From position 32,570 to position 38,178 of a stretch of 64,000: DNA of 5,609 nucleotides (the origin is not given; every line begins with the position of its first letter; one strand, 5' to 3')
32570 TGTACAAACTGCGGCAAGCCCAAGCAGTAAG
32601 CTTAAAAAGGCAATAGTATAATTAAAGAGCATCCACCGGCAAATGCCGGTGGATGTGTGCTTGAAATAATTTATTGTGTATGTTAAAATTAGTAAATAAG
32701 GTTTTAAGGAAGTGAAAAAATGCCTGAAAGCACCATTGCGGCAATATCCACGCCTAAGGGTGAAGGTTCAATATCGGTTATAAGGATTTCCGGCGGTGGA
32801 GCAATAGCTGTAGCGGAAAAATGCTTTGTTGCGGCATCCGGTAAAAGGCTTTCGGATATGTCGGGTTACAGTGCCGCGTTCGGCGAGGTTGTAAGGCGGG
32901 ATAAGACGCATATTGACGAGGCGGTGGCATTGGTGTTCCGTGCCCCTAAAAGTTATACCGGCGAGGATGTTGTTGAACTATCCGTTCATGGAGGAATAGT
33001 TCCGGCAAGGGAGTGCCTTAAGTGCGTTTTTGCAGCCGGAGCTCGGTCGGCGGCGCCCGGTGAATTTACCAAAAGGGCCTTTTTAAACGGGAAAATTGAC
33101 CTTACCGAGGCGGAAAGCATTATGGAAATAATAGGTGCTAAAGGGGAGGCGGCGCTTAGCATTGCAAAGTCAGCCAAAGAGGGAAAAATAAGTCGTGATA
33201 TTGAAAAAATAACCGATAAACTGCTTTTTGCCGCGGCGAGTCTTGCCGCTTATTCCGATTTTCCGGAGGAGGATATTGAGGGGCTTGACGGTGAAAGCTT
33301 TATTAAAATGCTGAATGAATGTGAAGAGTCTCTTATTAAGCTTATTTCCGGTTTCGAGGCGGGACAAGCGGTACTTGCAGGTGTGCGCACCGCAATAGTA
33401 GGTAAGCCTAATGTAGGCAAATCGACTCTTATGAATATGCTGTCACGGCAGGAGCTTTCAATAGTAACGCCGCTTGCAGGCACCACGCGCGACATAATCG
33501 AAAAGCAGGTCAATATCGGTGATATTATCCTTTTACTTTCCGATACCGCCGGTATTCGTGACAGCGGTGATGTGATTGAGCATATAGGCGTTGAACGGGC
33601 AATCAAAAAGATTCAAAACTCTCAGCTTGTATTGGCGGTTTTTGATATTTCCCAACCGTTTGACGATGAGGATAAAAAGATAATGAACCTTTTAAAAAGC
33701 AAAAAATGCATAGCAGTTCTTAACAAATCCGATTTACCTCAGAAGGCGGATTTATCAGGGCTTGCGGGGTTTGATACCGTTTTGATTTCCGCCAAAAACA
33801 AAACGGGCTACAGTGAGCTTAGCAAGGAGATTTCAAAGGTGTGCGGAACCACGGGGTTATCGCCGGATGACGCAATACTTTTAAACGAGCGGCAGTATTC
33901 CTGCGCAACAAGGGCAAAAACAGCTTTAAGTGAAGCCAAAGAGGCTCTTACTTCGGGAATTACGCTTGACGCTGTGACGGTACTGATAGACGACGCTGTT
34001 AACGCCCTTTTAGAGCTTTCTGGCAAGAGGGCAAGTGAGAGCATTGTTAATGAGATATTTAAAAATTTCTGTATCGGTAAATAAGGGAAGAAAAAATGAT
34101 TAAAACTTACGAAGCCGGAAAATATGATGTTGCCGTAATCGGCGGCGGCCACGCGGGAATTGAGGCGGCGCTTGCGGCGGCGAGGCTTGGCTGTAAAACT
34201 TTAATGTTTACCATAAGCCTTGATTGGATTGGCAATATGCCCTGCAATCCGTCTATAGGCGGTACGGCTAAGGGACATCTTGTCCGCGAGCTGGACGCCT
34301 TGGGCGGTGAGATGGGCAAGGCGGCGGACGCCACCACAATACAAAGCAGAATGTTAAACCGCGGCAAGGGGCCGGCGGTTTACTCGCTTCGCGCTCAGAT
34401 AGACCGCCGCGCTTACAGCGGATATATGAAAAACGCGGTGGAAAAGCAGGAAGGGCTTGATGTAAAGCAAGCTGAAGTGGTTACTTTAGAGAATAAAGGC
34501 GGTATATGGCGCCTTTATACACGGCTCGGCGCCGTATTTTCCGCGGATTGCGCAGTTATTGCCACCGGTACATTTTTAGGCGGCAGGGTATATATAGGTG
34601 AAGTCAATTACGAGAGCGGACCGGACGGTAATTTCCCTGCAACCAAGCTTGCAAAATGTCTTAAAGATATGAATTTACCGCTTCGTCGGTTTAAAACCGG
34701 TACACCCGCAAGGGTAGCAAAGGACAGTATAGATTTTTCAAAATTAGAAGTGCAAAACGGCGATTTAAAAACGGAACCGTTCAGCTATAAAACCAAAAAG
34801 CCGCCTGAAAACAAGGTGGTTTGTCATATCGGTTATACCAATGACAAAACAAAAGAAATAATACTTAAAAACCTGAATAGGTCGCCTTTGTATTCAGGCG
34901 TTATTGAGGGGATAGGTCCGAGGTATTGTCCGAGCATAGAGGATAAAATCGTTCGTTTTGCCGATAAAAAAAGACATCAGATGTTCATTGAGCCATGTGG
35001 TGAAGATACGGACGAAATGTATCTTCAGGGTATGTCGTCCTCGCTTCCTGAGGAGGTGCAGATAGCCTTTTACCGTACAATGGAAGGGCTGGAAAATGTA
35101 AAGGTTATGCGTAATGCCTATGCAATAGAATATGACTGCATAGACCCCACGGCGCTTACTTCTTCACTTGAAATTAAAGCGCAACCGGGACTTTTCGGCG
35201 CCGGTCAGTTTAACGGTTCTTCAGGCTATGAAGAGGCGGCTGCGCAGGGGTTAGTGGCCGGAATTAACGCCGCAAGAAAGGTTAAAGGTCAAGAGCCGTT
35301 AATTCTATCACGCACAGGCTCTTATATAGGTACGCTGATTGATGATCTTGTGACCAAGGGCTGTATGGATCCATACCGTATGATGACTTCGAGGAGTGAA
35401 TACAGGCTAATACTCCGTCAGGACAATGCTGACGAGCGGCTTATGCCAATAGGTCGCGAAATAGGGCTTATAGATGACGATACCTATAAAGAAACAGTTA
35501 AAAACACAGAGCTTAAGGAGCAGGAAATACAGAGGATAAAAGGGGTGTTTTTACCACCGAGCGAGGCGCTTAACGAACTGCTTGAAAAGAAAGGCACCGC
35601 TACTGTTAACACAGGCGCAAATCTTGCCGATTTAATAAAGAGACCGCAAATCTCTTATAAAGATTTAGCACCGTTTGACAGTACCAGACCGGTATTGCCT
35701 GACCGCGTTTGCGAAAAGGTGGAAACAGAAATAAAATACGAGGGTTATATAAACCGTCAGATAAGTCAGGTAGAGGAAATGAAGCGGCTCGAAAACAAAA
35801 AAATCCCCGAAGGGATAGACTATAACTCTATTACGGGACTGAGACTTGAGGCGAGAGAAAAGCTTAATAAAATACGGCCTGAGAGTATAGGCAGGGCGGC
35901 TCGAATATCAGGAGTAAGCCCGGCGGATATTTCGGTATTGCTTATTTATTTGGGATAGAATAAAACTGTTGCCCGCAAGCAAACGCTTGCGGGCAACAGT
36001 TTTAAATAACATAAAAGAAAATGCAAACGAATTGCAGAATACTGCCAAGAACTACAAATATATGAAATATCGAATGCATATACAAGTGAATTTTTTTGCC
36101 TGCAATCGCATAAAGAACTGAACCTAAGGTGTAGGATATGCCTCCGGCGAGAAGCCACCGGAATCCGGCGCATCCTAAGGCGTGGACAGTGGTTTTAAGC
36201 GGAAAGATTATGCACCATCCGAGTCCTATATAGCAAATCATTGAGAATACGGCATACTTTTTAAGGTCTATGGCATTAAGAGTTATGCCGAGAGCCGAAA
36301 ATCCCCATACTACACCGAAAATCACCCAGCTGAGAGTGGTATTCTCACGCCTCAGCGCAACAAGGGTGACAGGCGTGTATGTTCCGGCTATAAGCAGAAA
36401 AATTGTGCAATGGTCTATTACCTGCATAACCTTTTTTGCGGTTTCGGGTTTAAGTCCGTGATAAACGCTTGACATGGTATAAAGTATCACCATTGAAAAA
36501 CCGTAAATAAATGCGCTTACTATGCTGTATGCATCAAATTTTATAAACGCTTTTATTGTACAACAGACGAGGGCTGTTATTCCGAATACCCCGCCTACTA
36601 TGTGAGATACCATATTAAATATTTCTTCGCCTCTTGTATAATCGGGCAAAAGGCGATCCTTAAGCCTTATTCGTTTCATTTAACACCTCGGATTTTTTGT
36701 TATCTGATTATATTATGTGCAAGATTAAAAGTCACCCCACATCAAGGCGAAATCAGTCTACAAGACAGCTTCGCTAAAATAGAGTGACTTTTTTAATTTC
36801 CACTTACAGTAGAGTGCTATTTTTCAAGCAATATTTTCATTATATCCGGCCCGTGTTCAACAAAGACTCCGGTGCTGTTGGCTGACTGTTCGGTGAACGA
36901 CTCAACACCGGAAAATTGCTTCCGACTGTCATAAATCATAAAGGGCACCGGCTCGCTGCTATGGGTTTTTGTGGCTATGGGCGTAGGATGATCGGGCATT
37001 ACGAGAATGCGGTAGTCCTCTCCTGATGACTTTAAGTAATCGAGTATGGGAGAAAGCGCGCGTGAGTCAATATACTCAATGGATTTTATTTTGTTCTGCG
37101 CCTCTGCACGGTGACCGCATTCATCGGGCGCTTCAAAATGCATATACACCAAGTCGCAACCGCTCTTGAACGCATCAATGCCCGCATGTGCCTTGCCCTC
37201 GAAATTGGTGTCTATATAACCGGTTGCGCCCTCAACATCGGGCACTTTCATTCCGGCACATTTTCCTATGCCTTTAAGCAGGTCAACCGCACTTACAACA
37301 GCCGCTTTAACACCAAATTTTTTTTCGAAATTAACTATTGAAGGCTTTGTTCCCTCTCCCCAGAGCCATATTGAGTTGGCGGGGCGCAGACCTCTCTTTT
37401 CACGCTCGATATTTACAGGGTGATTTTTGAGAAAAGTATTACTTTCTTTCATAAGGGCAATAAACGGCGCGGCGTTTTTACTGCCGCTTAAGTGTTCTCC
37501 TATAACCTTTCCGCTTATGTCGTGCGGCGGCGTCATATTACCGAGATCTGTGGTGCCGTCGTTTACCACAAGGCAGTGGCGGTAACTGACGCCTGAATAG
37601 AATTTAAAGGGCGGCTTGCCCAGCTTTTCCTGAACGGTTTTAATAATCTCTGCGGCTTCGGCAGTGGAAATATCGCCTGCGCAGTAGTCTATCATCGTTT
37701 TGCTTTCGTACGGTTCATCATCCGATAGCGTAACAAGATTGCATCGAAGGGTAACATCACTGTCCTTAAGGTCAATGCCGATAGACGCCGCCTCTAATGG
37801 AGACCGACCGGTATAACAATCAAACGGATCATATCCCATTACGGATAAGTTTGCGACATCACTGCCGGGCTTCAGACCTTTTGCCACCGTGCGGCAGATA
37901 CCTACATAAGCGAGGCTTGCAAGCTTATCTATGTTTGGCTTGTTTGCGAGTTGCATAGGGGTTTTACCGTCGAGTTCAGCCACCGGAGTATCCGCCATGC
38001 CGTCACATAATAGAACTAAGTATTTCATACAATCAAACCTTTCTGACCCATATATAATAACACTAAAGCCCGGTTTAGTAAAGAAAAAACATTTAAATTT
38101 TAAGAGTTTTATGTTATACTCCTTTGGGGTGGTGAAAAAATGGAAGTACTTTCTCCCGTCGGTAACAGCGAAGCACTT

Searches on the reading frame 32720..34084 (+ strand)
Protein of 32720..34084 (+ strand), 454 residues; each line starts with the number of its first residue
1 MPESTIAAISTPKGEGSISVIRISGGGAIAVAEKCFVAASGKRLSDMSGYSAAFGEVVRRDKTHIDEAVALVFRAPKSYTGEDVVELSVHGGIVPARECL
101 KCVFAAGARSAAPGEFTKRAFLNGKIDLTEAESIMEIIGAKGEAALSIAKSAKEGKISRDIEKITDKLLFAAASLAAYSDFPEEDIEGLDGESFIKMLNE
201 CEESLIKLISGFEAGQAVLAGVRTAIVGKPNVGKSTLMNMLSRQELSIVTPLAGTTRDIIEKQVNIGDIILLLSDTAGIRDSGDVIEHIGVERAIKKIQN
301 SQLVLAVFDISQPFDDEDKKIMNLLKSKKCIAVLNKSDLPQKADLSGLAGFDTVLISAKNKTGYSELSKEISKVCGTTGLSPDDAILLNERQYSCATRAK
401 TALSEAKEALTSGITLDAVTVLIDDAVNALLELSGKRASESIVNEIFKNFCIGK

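Call 65: search_protein_families(library=pfam, proteins=[window:32720-34084:+], max_evalue=0.00001)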
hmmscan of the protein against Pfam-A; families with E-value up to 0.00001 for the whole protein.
window:32720-34084:+ (454 aa): 4 families
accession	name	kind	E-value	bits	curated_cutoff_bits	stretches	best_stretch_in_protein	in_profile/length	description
PF12631.12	MnmE_helical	-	4e-44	151.7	40.1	1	128-451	1-211/211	MnmE helical domain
PF10396.14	TrmE_N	-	4e-39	133.9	29.8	1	5-125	1-117/117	GTP-binding protein TrmE N-terminus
PF01926.29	MMR_HSR1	-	3.6e-25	88.7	21.9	1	224-336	2-113/113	50S ribosome-binding GTPase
PF02421.24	FeoB_N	-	3.9e-07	30.2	27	1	223-371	2-156/156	Ferrous iron transport protein B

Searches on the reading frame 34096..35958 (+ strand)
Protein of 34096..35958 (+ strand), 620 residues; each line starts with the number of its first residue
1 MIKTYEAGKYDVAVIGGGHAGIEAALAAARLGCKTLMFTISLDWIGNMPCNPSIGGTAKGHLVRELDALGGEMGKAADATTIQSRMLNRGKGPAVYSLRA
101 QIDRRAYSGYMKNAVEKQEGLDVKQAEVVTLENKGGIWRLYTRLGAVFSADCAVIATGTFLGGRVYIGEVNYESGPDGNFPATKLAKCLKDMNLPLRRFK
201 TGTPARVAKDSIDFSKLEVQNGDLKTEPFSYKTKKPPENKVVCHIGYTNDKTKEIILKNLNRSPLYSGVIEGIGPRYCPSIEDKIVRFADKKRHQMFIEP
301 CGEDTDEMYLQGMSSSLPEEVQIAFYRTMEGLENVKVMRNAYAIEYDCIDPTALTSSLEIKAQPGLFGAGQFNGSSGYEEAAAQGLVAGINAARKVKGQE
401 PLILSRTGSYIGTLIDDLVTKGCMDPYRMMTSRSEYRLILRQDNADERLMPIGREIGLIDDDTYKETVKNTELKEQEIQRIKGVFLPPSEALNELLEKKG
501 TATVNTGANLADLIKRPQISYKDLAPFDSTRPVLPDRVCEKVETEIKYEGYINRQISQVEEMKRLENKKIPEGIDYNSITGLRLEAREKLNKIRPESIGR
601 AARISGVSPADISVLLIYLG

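Call 65: search_protein_families(library=pfam, proteins=[window:34096-35958:+], max_evalue=0.00001)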
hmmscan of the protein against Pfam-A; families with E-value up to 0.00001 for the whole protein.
window:34096-35958:+ (620 aa): 5 families
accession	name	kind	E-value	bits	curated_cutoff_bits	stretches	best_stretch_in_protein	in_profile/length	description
PF01134.28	GIDA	-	8e-156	519.4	22.1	1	11-400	1-391/391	Glucose inhibited division protein A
PF13932.14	SAM_GIDA_C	-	4.1e-27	94.2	27.1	1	560-616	1-57/57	tRNA modifying enzyme MnmG/GidA C-terminal helical bundle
PF21680.2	GIDA_C_1st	-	8.5e-23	81.4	24.7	1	461-555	1-95/96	tRNA modifying enzyme MnmG/GidA C-terminal helical domain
PF12831.13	FAD_oxidored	-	2.4e-07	30.8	27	1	11-179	1-164/416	FAD dependent oxidoreductase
PF07992.20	Pyr_redox_2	-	6.7e-07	29.5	26.1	1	10-158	1-108/291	Pyridine nucleotide-disulphide oxidoreductase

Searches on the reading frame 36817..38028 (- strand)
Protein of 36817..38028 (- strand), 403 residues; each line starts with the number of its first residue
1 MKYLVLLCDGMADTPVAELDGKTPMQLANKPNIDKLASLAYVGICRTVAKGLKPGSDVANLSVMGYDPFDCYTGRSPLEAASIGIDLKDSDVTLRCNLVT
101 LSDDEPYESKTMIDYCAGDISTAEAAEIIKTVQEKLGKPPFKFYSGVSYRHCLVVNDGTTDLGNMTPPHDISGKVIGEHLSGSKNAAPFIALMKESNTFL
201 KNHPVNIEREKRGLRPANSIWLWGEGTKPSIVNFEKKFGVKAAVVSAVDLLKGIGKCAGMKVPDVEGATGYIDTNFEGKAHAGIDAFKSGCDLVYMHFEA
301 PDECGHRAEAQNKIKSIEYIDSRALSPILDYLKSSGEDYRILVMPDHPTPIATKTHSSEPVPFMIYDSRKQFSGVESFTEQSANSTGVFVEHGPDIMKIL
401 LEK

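Call 65: search_protein_families(library=pfam, proteins=[window:36817-38028:-], max_evalue=0.00001)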
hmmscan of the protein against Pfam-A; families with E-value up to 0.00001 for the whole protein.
window:36817-38028:- (403 aa): 2 families
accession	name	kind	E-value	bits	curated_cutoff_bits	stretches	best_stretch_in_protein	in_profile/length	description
PF10143.14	PhosphMutase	-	1.3e-56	191.5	21.5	1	37-206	1-170/170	2,3-bisphosphoglycerate-independent phosphoglycerate mutase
PF01676.23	Metalloenzyme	-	4.2e-41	141.5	24.3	1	1-399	1-247/252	Metalloenzyme superfamily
